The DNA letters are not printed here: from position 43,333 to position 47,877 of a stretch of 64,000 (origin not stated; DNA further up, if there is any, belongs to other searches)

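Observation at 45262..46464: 401-aa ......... intein inserted immediately before the catalytic cysteine of class II RNR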

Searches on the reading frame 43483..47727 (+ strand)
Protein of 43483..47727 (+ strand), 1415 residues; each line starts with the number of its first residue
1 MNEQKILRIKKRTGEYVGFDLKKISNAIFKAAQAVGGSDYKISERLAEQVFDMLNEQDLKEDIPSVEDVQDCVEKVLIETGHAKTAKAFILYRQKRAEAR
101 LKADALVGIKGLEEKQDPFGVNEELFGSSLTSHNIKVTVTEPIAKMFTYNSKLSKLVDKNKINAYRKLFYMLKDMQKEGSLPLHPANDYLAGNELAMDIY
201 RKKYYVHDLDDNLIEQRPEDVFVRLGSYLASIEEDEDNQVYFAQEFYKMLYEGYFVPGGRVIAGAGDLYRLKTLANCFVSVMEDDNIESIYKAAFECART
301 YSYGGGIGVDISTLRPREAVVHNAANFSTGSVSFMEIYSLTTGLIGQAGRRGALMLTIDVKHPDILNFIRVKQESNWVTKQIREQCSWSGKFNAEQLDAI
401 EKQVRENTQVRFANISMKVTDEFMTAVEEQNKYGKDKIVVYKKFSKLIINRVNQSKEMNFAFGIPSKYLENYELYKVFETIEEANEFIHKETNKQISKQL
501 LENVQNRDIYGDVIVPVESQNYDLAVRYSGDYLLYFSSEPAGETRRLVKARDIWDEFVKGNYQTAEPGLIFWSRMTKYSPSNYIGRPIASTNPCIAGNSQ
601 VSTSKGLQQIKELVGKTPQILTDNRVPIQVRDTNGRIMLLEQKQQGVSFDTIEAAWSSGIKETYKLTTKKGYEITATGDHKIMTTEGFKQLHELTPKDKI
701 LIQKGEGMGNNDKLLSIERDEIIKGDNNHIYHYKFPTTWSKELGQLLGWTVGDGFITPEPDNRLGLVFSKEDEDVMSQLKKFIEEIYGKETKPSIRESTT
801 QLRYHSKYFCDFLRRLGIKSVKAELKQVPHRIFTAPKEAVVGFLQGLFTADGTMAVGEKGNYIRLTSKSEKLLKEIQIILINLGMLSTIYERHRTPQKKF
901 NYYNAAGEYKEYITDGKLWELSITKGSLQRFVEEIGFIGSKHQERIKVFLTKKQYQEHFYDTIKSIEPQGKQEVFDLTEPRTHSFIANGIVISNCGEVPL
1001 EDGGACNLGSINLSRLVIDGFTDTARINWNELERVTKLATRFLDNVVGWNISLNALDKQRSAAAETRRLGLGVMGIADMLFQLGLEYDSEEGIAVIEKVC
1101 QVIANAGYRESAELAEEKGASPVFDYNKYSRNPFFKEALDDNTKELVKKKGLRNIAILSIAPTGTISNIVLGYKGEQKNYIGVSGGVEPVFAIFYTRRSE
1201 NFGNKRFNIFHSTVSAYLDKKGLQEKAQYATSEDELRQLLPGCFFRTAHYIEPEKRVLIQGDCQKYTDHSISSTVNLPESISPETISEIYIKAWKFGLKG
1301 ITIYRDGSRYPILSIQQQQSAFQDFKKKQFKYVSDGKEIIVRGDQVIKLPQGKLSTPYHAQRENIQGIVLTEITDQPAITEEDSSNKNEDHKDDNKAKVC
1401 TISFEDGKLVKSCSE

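Call 3: search_protein_families(library=pfam, proteins=[window:43483-47727:+], max_evalue=0.01)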
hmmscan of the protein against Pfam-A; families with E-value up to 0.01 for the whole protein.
window:43483-47727:+ (1415 aa): 5 families
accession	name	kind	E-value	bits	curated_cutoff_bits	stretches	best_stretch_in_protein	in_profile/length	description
PF02867.20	Ribonuc_red_lgC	-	1.4e-96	324.7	23.9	1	276-1304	2-523/523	Ribonucleotide reductase, barrel domain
PF14528.11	LAGLIDADG_3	-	3.7e-19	69.2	22.5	1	839-936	2-82/82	LAGLIDADG-like domain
PF14890.11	Intein_splicing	-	6.4e-19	68.7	35.8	1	607-993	8-154/155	Intein splicing domain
PF03477.21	ATP-cone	-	7.4e-19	68.5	25.8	1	8-97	2-87/88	ATP cone domain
PF00317.26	Ribonuc_red_lgN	-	2.1e-10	40.9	28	1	194-266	5-73/77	Ribonucleotide reductase, all-alpha domain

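Call 4: search_protein_families(library=ncbifam, proteins=[window:43483-47727:+], max_evalue=0.01)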
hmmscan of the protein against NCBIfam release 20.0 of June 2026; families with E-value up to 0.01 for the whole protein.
window:43483-47727:+ (1415 aa): 35 families (the best 25 are shown)
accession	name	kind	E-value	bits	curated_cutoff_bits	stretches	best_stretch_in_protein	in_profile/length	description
TIGR02504.1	NrdJ_Z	equivalog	5.1e-146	487.7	399.95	2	994-1309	281-601/606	adenosylcobalamin-dependent ribonucleoside-diphosphate reductase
NF006207.0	PRK08332.1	equivalog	9.7e-120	401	2400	3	541-1332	806-1579/1684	vitamin B12-dependent ribonucleotide reductase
NF006417.0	PRK08665.1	equivalog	1.4e-116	390.6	961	3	994-1329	279-589/759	vitamin B12-dependent ribonucleotide reductase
NF005010.0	PRK06406.1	subfamily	1.8e-104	350.6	1125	3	993-1329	434-739/771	vitamin B12-dependent ribonucleotide reductase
NF005991.0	PRK08115.1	equivalog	2e-80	270.9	854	2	990-1327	474-791/858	vitamin B12-dependent ribonucleotide reductase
NF005401.0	PRK06948.1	subfamily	1.2e-67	229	906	3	992-1308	289-584/604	ribonucleotide reductase-like protein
TIGR02506.1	NrdE_NrdA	equivalog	9e-67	225.9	341.05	2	1002-1300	306-609/616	ribonucleoside-diphosphate reductase subunit alpha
NF005122.0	PRK06556.1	equivalog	1.3e-61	208.5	859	4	232-440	118-315/960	vitamin B12-dependent ribonucleotide reductase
NF005544.0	PRK07207.1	equivalog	1.9e-55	188.1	965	4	1004-1131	601-722/965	ribonucleoside-diphosphate reductase subunit alpha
NF009028.0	PRK12364.1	equivalog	1.4e-49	168.9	1377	3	1005-1169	570-729/842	ribonucleoside-diphosphate reductase subunit alpha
NF005101.0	PRK06539.1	equivalog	2e-48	165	988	2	1002-1302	452-756/822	ribonucleoside-diphosphate reductase subunit alpha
NF005483.0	PRK07088.1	equivalog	5.9e-45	153.7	1214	2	148-374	116-336/764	ribonucleoside-diphosphate reductase subunit alpha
NF005736.0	PRK07562.1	equivalog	1.2e-44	152.3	1737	3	275-594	197-476/1222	vitamin B12-dependent ribonucleotide reductase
NF009029.0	PRK12365.1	equivalog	2e-44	151.9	1350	4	994-1131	677-804/1046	ribonucleoside-diphosphate reductase subunit alpha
NF006279.0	PRK08447.1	equivalog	1e-42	146.5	1082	2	1004-1154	495-633/789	ribonucleoside-diphosphate reductase subunit alpha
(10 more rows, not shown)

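Call 61: find_encoding_contigs(protein=window:43483-47727:+, flank=1500, max_places=4)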
Protein window:43483-47727:+ (1415 aa): 3 contigs read that carry it; 2 places shown.
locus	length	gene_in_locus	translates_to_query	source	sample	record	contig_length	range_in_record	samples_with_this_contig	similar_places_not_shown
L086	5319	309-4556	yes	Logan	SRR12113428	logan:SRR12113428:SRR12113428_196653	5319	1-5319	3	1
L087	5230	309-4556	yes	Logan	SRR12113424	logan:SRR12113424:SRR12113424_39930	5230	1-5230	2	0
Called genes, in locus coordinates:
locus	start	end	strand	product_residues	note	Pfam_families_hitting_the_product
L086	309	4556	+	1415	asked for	PF03477:ATP-cone, PF00317:Ribonuc_red_lgN, PF02867:Ribonuc_red_lgC, PF14890:Intein_splicing, PF14528:LAGLIDADG_3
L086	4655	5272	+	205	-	PF02572:CobA_CobO_BtuR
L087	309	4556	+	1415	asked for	PF03477:ATP-cone, PF00317:Ribonuc_red_lgN, PF02867:Ribonuc_red_lgC, PF14890:Intein_splicing, PF14528:LAGLIDADG_3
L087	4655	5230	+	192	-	?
